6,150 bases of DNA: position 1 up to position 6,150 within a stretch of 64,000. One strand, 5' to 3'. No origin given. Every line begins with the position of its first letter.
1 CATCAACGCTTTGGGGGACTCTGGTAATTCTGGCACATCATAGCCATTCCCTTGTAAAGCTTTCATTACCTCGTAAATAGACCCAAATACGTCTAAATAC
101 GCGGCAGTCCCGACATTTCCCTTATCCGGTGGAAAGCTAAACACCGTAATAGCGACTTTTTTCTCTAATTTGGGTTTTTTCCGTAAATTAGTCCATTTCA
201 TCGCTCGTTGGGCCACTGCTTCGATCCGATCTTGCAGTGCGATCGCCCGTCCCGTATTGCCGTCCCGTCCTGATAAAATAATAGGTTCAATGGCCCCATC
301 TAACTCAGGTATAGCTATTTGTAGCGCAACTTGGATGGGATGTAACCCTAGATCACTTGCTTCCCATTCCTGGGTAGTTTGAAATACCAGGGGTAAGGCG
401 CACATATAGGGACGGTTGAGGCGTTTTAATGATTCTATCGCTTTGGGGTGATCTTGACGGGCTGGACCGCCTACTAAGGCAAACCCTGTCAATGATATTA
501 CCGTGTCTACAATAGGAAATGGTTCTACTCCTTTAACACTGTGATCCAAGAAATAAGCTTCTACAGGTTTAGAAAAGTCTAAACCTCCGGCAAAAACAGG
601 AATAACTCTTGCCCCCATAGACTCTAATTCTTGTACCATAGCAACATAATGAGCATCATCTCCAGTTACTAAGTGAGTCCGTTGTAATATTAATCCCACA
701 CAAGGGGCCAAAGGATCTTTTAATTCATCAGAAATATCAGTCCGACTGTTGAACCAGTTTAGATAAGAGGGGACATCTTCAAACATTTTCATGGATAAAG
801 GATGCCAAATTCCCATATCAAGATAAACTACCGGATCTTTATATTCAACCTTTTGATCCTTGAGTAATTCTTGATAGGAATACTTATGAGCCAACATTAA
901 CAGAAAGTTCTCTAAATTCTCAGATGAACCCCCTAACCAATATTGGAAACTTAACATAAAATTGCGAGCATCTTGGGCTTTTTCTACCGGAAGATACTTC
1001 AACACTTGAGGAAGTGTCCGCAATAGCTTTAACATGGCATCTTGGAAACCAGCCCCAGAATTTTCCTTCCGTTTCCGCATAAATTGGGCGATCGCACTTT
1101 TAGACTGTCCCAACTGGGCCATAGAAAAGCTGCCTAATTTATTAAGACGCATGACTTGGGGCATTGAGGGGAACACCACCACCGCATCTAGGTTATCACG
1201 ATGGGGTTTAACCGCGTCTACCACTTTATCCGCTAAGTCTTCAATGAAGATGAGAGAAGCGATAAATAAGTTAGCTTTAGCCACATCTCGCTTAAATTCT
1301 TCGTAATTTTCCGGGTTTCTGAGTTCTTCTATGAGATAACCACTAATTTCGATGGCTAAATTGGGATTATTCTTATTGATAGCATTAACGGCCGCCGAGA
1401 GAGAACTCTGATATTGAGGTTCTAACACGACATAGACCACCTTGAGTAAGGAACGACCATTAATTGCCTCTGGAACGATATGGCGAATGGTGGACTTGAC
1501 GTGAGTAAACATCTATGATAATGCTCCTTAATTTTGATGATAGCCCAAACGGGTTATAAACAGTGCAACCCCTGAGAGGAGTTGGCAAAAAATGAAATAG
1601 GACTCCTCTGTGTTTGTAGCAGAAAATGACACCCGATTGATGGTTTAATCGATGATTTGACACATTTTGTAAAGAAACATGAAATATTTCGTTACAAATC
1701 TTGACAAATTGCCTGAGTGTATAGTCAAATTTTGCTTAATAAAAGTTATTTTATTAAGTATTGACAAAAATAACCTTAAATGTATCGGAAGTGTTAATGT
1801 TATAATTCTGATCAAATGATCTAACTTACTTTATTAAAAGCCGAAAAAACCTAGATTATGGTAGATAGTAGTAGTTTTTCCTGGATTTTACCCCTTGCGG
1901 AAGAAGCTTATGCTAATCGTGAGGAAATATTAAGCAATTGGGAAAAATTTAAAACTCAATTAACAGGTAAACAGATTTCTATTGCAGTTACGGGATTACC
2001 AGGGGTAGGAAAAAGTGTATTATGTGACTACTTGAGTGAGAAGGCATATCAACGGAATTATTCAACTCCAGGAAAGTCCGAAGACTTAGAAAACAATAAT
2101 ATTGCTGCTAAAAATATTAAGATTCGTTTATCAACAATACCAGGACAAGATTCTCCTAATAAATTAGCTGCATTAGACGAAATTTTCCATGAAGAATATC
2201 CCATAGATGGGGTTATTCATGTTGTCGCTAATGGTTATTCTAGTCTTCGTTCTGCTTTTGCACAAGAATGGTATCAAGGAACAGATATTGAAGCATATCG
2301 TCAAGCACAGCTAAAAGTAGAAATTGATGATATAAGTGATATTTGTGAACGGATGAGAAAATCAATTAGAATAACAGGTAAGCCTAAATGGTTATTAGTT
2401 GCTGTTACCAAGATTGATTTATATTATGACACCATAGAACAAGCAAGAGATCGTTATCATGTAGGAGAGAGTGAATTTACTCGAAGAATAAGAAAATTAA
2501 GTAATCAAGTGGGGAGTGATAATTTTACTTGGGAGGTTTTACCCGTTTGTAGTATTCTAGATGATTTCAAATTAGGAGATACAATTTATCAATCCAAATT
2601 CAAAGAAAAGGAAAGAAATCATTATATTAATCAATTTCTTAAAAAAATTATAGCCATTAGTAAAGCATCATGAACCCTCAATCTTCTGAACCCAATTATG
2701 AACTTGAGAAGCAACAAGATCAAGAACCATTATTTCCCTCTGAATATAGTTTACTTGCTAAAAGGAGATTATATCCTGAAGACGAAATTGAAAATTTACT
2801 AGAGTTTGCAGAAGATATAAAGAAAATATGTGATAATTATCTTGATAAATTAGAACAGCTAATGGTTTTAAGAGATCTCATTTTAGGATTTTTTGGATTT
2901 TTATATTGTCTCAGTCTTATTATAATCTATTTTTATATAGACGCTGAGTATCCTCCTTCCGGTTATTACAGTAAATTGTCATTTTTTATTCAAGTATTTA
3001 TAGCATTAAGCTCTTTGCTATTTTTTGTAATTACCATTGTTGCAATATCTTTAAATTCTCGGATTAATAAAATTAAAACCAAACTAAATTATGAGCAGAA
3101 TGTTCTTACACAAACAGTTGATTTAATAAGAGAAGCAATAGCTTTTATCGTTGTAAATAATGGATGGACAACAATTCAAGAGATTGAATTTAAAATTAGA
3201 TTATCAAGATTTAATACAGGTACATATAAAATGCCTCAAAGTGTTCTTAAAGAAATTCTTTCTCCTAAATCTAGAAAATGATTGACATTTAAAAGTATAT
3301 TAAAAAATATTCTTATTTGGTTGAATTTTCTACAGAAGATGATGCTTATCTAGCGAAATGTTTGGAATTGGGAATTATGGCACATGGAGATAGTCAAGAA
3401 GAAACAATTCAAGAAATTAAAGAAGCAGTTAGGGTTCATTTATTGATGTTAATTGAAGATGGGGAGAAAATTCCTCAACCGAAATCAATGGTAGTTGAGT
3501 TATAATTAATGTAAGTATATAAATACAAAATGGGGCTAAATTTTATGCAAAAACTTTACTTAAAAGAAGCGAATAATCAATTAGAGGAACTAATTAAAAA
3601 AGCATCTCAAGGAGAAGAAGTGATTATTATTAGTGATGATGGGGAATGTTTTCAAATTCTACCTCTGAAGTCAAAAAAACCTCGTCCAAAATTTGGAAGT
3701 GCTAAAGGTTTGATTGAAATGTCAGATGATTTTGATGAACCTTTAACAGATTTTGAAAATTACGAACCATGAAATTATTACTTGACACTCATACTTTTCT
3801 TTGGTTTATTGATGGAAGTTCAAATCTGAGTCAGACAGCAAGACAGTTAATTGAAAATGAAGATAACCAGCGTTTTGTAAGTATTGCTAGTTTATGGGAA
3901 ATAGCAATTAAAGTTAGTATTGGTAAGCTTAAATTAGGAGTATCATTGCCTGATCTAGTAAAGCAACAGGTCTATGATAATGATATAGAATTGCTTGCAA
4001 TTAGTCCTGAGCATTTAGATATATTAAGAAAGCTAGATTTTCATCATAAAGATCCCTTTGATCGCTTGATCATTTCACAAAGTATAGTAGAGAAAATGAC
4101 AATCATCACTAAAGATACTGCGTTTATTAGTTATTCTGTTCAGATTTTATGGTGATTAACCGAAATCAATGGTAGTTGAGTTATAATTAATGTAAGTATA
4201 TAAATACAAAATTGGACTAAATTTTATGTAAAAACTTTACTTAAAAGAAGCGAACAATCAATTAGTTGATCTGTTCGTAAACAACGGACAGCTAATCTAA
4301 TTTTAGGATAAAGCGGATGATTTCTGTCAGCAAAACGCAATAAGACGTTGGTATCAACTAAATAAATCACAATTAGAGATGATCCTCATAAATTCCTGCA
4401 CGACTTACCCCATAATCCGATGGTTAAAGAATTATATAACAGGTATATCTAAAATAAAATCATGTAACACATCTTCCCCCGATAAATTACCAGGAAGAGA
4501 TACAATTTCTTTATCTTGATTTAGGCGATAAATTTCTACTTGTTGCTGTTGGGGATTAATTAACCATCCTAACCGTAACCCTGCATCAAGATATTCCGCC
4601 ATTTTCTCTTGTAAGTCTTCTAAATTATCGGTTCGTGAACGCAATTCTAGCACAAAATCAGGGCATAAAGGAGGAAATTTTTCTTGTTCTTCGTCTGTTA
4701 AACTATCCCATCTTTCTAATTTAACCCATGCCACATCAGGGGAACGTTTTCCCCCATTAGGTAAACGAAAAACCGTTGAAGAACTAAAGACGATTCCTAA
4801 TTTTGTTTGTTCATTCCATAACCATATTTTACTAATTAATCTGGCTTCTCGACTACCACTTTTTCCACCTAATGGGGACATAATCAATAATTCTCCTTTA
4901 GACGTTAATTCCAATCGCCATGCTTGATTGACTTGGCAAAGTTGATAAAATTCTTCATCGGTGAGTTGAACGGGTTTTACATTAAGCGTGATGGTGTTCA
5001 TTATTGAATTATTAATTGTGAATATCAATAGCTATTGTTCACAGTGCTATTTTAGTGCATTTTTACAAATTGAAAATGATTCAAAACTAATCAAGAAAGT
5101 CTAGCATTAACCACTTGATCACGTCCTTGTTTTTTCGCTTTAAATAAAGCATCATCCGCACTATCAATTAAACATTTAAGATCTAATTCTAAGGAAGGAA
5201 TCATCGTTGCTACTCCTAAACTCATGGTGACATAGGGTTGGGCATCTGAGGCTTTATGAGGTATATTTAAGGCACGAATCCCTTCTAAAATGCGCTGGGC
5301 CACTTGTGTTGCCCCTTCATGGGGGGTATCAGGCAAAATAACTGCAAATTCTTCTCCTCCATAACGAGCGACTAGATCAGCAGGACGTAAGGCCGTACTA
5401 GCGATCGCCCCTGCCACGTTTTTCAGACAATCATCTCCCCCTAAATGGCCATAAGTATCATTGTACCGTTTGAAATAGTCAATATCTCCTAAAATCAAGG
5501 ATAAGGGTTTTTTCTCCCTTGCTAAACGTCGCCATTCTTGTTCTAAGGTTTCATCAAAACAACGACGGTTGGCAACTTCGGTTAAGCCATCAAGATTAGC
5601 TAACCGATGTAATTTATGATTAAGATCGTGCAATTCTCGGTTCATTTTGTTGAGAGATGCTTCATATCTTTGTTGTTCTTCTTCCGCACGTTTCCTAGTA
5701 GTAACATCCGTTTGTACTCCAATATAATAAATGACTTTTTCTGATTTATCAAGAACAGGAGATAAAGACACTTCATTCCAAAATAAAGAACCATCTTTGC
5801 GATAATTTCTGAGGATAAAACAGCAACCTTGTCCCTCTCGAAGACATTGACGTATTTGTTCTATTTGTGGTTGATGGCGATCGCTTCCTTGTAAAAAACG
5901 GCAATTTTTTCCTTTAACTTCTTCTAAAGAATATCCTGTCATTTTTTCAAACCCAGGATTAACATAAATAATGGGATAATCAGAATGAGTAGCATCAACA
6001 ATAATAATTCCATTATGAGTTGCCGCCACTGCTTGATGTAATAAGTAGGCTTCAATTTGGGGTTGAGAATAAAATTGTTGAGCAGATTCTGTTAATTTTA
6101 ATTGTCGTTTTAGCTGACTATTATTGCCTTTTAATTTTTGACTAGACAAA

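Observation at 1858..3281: AT-rich islet carrying a translationally coupled small P-loop GTPase and 2-TM protein: candidate undescribed defence/conflict module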

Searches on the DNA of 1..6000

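Call 86: search_rna_families(source=window, start=1, end=6000, threshold=evalue, max_evalue=0.1)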
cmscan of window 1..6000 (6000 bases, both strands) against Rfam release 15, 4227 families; matches with E-value up to 0.1: 0.
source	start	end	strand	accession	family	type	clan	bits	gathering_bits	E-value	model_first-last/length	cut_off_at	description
